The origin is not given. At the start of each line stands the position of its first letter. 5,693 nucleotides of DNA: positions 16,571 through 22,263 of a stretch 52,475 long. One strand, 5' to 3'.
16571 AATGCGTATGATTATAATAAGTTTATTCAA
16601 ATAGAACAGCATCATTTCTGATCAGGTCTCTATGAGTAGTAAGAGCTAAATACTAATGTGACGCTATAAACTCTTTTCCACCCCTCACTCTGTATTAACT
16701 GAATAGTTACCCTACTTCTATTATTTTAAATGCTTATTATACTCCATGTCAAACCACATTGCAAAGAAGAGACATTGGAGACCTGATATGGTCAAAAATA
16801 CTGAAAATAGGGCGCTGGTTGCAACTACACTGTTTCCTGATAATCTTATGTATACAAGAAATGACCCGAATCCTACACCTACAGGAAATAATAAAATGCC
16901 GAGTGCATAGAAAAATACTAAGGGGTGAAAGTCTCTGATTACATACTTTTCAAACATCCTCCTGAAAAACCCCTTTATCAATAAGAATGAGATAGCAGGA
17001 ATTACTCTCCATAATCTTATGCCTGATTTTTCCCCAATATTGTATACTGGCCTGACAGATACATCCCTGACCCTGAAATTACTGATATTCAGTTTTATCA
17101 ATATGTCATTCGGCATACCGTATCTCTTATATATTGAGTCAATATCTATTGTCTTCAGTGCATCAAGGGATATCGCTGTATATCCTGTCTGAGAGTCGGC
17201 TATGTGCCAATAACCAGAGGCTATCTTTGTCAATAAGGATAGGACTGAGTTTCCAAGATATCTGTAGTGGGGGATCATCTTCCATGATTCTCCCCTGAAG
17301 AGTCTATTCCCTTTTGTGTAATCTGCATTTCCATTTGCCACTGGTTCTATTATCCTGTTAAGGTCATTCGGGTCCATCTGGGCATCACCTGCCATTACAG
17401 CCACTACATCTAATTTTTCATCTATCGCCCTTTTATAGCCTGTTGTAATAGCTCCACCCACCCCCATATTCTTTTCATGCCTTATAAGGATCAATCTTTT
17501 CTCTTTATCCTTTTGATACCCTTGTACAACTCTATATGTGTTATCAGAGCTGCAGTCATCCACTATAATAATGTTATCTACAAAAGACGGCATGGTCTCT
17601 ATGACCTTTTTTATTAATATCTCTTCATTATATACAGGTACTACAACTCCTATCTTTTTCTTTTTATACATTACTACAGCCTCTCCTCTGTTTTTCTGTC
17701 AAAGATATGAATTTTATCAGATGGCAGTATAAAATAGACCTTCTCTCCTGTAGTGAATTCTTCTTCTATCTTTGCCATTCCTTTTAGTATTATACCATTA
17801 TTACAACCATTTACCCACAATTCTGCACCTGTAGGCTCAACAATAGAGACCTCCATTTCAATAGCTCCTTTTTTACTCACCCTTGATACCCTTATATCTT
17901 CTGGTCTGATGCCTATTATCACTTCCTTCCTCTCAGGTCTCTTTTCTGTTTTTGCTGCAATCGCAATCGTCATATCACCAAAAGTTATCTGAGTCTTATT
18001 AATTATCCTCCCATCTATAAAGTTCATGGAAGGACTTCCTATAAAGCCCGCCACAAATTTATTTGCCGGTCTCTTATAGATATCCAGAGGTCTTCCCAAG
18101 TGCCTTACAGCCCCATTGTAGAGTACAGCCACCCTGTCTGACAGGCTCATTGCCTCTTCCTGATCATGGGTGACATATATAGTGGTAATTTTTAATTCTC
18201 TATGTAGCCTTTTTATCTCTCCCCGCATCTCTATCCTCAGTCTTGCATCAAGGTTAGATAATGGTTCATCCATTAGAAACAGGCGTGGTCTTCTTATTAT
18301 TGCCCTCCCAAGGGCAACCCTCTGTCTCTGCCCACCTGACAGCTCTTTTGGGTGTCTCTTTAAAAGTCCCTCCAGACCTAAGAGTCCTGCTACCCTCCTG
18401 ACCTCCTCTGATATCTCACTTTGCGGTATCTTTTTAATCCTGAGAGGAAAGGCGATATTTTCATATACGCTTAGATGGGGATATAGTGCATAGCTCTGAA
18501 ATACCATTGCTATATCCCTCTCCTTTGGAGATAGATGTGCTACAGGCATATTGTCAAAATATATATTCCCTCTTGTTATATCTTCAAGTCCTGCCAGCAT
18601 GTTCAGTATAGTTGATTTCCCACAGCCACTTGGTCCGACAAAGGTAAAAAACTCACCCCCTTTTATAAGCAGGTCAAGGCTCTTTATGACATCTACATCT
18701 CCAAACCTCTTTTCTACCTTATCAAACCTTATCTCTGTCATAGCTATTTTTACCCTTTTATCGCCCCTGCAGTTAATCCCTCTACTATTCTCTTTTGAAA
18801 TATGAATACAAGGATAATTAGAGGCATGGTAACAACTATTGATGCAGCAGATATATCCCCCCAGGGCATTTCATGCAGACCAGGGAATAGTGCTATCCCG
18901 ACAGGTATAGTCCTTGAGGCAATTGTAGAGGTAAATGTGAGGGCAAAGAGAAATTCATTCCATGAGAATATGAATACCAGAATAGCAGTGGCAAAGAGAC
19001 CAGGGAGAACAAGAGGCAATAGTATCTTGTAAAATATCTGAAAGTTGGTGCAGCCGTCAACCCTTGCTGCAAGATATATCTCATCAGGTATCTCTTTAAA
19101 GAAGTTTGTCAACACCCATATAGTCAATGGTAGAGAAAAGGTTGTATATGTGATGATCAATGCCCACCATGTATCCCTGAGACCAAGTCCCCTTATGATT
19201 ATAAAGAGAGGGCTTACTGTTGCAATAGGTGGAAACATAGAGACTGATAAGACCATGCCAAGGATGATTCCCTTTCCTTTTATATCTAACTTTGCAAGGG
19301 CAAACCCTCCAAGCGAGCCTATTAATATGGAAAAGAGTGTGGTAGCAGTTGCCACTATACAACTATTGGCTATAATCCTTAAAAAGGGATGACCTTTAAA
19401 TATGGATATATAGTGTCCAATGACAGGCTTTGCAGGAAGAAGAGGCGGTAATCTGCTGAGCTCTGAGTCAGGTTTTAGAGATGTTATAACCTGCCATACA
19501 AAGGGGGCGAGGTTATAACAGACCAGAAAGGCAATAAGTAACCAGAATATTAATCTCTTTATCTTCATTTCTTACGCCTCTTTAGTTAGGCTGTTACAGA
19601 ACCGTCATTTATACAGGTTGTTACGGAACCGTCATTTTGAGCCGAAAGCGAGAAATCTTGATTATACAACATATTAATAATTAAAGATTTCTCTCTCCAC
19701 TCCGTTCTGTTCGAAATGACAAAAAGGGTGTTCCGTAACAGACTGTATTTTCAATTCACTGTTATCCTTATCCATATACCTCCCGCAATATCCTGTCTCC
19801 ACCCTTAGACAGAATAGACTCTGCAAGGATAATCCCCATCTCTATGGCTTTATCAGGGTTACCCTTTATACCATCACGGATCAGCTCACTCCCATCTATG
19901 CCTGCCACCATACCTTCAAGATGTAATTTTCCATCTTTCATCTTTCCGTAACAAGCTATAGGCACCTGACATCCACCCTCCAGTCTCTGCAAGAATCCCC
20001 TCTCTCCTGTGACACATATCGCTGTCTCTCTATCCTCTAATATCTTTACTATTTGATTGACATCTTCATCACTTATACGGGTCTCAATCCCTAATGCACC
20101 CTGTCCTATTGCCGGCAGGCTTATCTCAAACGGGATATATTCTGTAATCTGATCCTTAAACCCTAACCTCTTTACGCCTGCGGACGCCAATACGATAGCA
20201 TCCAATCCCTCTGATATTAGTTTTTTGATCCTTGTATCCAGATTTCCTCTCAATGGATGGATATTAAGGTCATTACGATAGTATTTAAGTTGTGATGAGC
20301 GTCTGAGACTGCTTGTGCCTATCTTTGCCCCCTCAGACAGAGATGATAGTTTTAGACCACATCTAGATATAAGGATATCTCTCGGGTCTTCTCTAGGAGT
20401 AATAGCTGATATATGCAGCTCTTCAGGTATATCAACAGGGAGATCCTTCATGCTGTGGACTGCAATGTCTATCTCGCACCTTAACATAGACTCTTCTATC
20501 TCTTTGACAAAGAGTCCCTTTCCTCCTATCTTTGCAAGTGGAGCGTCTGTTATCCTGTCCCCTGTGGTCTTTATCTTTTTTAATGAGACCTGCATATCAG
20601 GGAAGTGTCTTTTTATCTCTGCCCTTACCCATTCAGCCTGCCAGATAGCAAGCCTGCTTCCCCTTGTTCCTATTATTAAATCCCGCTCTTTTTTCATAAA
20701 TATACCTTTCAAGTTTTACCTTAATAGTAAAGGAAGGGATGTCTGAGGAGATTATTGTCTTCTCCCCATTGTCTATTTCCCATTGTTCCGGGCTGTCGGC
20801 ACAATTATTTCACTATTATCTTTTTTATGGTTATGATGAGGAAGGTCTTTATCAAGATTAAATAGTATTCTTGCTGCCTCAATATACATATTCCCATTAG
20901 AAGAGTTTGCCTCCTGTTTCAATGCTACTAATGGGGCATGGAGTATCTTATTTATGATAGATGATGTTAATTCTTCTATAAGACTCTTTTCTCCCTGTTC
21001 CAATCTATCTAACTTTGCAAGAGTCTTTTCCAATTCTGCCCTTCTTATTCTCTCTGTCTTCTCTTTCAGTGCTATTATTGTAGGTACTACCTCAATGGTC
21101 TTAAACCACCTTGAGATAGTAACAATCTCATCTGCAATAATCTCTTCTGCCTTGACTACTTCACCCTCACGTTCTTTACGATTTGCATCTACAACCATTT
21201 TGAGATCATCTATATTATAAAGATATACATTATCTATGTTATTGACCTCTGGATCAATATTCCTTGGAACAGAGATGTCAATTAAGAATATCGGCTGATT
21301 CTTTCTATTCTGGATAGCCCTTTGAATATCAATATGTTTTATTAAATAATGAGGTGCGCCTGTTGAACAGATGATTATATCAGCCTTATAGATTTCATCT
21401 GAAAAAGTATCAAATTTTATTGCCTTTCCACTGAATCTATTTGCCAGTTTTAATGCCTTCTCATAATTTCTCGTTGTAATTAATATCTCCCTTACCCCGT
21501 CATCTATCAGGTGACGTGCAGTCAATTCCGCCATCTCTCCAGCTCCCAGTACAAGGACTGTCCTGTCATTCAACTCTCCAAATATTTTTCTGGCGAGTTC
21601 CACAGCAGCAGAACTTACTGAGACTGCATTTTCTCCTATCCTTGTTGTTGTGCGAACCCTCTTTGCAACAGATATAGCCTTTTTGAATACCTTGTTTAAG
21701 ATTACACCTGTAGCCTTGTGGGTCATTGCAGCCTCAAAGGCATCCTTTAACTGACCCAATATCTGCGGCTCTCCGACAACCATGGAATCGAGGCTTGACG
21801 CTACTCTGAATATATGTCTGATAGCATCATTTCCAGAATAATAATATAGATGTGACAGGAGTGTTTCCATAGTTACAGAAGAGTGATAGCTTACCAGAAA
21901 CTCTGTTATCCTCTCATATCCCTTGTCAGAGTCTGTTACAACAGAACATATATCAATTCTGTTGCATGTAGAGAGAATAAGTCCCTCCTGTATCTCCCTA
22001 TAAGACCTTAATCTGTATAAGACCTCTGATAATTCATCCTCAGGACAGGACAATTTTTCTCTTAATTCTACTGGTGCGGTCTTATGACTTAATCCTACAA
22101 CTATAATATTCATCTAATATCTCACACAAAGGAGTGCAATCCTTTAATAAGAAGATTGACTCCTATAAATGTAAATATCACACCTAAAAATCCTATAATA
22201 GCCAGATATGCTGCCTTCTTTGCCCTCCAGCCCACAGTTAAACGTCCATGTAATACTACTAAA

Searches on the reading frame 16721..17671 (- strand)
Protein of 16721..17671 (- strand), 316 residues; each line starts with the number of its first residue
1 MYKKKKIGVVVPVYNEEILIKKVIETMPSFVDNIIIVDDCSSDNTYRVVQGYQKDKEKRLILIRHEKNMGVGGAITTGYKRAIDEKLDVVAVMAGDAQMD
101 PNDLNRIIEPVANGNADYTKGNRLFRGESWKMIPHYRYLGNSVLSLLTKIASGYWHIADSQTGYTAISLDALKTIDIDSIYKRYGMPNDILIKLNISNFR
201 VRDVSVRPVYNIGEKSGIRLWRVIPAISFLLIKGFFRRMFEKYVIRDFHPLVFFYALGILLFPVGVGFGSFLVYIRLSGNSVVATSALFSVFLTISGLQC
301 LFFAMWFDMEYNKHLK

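Call 57: search_protein_families(library=pfam, proteins=[window:16721-17671:-], max_evalue=0.00001)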
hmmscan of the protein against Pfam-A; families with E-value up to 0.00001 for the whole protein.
window:16721-17671:- (316 aa): 1 family
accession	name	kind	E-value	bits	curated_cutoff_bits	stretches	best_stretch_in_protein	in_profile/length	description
PF00535.33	Glycos_transf_2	-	5.8e-25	88.6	23.3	1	9-174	2-166/168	Glycosyl transferase family 2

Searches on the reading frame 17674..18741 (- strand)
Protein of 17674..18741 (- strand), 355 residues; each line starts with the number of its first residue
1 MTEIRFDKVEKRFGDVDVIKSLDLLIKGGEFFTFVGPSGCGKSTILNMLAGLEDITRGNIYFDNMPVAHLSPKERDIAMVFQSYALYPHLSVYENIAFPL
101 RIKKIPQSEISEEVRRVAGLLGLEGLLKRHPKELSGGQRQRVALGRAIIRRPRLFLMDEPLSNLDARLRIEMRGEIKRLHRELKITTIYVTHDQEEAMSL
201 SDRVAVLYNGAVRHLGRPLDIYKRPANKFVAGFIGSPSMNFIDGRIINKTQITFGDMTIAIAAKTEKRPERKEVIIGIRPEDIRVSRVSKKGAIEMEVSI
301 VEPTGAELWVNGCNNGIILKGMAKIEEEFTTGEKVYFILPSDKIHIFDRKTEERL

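Call 57: search_protein_families(library=pfam, proteins=[window:17674-18741:-], max_evalue=0.00001)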
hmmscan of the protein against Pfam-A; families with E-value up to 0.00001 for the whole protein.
window:17674-18741:- (355 aa): 2 families
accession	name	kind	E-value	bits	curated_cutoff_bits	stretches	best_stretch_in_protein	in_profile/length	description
PF00005.33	ABC_tran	-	2.8e-31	109.4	25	1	20-161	2-136/137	ABC transporter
PF17912.7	OB_MalK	-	3.4e-14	53.9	27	1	235-283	1-53/53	MalK OB fold domain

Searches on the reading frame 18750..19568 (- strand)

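Call 57: search_protein_families(library=pfam, proteins=[window:18750-19568:-], max_evalue=0.00001)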
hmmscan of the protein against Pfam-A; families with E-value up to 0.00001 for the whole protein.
window:18750-19568:- (272 aa): 1 family
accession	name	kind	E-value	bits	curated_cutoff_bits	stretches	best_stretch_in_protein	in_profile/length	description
PF00528.27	BPD_transp_1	-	3e-19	69.9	26.4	1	85-262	2-179/184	Binding-protein-dependent transport system inner membrane component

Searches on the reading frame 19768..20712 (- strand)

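Call 57: search_protein_families(library=pfam, proteins=[window:19768-20712:-], max_evalue=0.00001)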
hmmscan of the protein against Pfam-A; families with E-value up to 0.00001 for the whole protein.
window:19768-20712:- (314 aa): 2 families
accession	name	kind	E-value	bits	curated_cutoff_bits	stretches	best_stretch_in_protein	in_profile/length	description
PF01379.25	Porphobil_deam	-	3.1e-82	275.5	22.1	1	12-219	1-206/207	Porphobilinogen deaminase, dipyromethane cofactor binding domain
PF03900.20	Porphobil_deamC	-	9.3e-20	71.2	26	1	232-301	2-73/74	Porphobilinogen deaminase, C-terminal domain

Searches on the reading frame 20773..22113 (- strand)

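Call 62: search_protein_families(library=pfam, proteins=[window:20773-22113:-], max_evalue=0.000001)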
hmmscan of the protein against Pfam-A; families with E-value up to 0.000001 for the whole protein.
window:20773-22113:- (446 aa): 3 families
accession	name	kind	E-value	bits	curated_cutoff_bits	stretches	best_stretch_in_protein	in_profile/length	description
PF05201.20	GlutR_N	-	3.3e-52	176.7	27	1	6-157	1-151/151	Glutamyl-tRNAGlu reductase, N-terminal domain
PF01488.26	Shikimate_DH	-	2.5e-44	151.1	24.3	1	172-307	1-138/138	Shikimate / quinate 5-dehydrogenase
PF00745.25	GlutR_dimer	-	3.9e-28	98.1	22.9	1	321-420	1-99/99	Glutamyl-tRNAGlu reductase, dimerisation domain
